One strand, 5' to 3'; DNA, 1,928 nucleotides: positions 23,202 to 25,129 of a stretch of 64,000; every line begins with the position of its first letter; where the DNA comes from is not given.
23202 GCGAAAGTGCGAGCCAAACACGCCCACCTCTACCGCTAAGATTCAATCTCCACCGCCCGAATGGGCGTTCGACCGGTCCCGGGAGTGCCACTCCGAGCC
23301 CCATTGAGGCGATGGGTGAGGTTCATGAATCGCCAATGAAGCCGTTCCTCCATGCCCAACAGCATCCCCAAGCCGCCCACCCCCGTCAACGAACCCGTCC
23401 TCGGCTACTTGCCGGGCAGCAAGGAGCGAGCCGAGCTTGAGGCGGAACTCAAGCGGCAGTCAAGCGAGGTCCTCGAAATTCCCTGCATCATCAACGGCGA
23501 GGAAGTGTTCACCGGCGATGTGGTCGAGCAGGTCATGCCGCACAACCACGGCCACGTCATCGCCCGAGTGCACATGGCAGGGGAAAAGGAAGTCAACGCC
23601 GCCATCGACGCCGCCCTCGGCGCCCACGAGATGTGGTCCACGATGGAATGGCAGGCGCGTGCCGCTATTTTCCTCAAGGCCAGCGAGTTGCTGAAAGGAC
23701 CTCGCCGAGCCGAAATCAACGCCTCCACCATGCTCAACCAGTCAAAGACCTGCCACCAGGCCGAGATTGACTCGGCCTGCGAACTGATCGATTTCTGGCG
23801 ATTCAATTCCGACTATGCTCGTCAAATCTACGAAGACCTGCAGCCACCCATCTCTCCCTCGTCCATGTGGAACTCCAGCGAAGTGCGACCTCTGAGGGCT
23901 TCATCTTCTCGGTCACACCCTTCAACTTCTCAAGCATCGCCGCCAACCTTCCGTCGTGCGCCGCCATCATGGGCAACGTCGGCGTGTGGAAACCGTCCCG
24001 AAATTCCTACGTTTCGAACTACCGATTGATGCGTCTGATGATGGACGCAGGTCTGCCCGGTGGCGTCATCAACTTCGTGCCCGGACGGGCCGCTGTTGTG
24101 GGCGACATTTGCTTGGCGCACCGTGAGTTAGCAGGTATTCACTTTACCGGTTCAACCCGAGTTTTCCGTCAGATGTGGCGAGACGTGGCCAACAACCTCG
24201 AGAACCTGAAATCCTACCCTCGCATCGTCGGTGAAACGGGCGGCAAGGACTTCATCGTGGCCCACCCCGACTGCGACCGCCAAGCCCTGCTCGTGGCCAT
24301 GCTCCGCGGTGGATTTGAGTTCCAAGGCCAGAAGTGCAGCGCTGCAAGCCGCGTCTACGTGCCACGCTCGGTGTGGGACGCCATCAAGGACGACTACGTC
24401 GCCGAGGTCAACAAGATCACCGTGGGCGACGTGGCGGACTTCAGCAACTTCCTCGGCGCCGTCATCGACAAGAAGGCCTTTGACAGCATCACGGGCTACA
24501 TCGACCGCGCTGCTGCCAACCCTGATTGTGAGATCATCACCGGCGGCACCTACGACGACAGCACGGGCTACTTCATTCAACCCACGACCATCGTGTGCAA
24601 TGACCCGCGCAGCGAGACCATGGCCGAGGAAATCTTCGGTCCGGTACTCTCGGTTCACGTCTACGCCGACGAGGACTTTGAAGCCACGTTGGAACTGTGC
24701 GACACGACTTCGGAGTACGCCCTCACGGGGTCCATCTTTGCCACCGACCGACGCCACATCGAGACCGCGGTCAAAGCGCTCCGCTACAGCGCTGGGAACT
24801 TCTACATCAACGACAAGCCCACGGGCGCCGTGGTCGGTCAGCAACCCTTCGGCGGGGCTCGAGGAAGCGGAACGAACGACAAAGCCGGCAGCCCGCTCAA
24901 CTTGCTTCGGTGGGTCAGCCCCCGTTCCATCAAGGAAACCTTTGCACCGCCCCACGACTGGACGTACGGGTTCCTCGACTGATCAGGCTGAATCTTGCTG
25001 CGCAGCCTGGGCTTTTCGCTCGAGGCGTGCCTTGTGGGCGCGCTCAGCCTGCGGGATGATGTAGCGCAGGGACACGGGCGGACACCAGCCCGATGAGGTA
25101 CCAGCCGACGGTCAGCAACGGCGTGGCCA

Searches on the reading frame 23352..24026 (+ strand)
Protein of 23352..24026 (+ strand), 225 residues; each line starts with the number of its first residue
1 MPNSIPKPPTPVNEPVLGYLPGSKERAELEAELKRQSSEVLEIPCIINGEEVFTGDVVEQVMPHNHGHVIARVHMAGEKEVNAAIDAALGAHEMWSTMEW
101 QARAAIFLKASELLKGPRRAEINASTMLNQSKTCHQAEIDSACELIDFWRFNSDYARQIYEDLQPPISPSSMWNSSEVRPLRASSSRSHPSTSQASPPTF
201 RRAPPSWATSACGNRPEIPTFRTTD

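Call 81: search_protein_families(library=pfam, proteins=[window:23352-24026:+], max_evalue=0.0001)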
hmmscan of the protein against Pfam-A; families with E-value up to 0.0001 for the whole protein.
window:23352-24026:+ (225 aa): 1 family
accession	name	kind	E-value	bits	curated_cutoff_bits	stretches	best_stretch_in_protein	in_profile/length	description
PF00171.27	Aldedh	-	1.3e-14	54.1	23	1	58-168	9-115/461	Aldehyde dehydrogenase family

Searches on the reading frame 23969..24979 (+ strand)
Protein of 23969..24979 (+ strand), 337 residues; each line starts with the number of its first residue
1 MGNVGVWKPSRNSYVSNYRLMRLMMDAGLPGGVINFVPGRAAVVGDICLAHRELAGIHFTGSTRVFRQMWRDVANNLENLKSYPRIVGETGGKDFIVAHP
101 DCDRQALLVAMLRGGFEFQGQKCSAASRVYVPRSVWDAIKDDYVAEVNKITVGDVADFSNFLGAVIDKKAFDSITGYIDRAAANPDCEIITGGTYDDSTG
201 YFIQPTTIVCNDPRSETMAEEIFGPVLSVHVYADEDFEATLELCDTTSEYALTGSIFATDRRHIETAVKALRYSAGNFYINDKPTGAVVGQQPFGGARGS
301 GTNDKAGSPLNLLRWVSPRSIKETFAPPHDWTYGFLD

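Call 81: search_protein_families(library=pfam, proteins=[window:23969-24979:+], max_evalue=0.0001)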
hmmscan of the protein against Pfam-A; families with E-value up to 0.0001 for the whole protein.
window:23969-24979:+ (337 aa): 1 family
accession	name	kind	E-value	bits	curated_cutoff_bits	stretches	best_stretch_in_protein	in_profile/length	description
PF00171.27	Aldedh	-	6.8e-74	249.5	23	1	1-307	153-448/461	Aldehyde dehydrogenase family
